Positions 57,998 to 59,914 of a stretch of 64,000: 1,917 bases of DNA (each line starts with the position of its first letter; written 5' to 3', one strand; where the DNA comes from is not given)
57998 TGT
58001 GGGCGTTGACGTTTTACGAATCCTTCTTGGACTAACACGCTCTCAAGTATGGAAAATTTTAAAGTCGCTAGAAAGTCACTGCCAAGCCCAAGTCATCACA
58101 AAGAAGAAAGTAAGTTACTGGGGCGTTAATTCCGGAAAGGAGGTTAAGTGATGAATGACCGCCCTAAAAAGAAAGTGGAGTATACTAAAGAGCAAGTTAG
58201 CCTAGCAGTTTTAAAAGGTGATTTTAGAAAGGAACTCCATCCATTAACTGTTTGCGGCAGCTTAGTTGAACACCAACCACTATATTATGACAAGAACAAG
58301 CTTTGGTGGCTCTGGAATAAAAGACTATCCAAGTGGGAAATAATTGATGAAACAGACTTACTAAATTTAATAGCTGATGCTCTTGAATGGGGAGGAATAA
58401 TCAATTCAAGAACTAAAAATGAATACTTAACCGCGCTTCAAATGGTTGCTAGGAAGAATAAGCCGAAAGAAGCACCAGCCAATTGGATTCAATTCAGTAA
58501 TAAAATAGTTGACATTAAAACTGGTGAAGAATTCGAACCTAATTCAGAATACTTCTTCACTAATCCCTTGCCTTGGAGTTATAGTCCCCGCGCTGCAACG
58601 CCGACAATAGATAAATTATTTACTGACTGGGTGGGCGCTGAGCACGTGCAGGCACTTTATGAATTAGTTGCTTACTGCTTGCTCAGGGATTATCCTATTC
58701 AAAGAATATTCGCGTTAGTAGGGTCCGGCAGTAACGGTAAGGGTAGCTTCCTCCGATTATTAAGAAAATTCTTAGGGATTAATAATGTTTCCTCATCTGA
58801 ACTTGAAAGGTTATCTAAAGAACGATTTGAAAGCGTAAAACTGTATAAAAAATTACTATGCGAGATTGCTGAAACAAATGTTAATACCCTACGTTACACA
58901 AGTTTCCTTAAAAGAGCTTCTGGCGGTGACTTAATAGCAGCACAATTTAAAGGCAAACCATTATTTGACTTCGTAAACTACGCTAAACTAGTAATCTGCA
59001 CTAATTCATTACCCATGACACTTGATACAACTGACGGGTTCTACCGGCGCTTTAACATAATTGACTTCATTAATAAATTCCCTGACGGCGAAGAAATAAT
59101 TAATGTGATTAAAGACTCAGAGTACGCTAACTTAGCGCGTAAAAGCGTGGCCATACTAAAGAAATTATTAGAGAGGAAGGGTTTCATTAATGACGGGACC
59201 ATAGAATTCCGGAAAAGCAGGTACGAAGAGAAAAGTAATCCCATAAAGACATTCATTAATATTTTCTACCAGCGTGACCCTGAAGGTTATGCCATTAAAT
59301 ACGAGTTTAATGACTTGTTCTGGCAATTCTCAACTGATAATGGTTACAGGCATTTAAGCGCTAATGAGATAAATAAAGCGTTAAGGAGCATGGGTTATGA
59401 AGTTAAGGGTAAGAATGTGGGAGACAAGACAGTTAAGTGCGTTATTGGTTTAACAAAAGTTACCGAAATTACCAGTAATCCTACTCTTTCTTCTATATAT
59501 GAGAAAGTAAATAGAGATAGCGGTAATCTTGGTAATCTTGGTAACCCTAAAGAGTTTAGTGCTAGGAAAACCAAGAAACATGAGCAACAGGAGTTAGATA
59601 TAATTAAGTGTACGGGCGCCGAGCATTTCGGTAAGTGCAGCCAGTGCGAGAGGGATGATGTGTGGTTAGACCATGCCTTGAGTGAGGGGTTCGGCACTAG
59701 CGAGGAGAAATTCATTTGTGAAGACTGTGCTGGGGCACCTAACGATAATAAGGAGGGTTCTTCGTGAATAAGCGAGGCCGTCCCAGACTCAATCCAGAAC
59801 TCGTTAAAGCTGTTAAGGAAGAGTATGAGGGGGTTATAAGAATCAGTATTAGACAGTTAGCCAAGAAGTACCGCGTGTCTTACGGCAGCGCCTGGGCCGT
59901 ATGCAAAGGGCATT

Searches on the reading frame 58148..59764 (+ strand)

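Call 100: search_protein_families(library=pfam, proteins=[window:58148-59764:+], max_evalue=0.00001)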
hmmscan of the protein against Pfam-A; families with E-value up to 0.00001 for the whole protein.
window:58148-59764:+ (539 aa): 2 families
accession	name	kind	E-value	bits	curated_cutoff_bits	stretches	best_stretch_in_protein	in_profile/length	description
PF19263.5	DUF5906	-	1.6e-17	64.6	27.6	1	190-301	1-114/114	Family of unknown function (DUF5906)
PF08706.16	D5_N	-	6.7e-08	33.4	22.4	1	46-160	14-142/145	D5 N terminal like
